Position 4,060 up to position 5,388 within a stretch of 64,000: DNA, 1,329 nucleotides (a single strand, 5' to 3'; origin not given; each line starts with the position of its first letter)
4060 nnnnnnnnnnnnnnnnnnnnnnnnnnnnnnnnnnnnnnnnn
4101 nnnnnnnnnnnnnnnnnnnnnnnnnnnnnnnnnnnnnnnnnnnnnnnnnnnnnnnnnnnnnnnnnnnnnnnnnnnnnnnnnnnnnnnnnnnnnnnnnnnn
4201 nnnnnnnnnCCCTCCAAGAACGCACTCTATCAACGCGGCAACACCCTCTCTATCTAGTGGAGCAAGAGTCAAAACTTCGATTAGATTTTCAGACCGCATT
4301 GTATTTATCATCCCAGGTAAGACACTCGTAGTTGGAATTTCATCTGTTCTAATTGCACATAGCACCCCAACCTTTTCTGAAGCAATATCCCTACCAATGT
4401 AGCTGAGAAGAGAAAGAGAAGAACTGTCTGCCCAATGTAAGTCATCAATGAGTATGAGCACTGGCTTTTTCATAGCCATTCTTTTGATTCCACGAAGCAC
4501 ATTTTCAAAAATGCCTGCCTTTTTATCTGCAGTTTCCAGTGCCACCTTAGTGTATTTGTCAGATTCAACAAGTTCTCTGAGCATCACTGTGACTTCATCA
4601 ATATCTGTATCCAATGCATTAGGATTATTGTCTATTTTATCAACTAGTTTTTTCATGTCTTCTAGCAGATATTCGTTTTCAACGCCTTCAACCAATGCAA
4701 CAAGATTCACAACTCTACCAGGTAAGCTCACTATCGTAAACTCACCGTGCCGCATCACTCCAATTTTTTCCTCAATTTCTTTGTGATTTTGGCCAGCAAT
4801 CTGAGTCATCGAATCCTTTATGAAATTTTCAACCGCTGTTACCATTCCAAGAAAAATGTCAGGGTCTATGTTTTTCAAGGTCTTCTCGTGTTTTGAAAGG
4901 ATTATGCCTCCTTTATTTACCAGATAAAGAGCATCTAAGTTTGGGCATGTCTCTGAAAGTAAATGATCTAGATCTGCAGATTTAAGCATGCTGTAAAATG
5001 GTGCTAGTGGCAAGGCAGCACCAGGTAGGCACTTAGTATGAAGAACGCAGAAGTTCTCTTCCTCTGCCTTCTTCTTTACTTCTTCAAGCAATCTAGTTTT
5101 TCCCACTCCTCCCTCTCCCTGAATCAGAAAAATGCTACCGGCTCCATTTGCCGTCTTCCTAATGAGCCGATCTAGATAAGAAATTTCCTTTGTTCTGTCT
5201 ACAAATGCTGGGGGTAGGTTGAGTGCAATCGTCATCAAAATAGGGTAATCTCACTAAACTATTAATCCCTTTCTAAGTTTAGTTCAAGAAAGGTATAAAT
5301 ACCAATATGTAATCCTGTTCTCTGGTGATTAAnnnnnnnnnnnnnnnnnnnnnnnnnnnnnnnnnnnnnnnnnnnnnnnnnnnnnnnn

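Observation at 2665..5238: STAND ATPase-TPR protein with a Roadblock/LC7-like domain apparently inserted into the NTPase domain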

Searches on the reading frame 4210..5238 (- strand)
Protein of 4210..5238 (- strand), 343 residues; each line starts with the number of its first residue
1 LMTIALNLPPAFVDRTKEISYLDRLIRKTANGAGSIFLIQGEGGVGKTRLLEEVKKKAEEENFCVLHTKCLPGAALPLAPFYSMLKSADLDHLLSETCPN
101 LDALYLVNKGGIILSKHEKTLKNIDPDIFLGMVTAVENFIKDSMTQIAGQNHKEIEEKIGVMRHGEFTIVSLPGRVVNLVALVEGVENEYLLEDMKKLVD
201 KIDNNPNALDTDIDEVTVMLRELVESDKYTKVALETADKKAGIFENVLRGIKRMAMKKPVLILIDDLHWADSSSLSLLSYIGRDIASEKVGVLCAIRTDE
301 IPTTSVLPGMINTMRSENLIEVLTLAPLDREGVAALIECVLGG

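Call 9: find_homologous_proteins(query=window:4210-5238:-, max_evalue=0.001)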
Query seq(343 aa) (343 aa): 240 proteins with E <= 0.001 among 5543 candidates; the best 120 are listed.
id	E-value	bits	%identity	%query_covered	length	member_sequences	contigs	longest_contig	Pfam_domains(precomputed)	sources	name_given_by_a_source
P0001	2.1e-47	180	33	99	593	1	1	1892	PF10923.15,PF13191.13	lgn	-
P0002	6.5e-21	93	44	23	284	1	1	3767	PF13401.13,PF13191.13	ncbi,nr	ncbi:MAG: hypothetical protein QOJ62_2767, partial [Actinomycetota bacterium]|nr:hypothetical protei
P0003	2.8e-20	91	34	35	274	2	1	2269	PF13401.13,PF13191.13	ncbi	-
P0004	9.7e-20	89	31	30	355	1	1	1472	PF13401.13,PF13191.13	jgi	jgi:predicted ATPase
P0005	2.0e-19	88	38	23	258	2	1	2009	PF13401.13,PF13191.13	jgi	jgi:predicted ATPase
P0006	1.6e-18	85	30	52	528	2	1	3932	PF13401.13,PF13191.13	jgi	jgi:predicted ATPase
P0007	4.8e-18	84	29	52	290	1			PF13401.13,PF13191.13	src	-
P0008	1.3e-17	82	33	31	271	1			PF13401.13,PF13191.13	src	-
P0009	1.7e-17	82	44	23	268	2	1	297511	PF13191.13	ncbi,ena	-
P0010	1.8e-17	82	33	36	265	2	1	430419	PF13401.13,PF13191.13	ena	-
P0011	2.2e-17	82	39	23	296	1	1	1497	PF13191.13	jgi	jgi:predicted ATPase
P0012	3.4e-17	81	43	23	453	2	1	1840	PF13191.13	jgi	jgi:predicted ATPase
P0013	3.5e-17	81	32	54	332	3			PF13401.13,PF13191.13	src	-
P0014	4.6e-17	81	31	30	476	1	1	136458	PF13191.13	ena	-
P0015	5.8e-17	80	32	30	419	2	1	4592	PF13401.13,PF13191.13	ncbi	-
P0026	1.3e-15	76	32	25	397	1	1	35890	PF07905.17,PF13401.13,PF13191.13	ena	-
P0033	2.2e-15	75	38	22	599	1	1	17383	PF07905.17,PF13191.13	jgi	jgi:hypothetical protein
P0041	6.9e-15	73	39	23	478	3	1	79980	PF07905.17,PF13191.13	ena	-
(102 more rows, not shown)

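Call 13: find_encoding_contigs(protein=P0001, flank=5000)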
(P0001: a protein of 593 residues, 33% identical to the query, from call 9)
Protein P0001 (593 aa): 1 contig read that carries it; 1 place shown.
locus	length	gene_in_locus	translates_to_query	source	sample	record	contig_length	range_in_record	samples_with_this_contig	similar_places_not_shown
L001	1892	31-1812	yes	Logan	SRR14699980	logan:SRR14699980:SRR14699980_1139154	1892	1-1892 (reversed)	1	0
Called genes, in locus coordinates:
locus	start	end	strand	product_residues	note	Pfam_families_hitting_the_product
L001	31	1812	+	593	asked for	PF10923:BrxC_BrxD (weak), PF13191:AAA_16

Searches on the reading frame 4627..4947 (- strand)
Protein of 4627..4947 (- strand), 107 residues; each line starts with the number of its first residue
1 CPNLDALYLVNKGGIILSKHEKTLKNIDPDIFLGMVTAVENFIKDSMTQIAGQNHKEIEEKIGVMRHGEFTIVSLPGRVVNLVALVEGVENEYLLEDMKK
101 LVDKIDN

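Call 6: search_protein_families(library=pfam, proteins=[window:4627-4947:-], max_evalue=10)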
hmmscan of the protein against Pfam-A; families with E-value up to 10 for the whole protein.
seq(107 aa): 1 family
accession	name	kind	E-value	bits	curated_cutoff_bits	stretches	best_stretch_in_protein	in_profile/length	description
PF22757.1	GeBP-like_C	-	0.026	14.9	27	1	40-83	19-62/68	Glabrous-enhancer-binding protein-like family, C-terminal domain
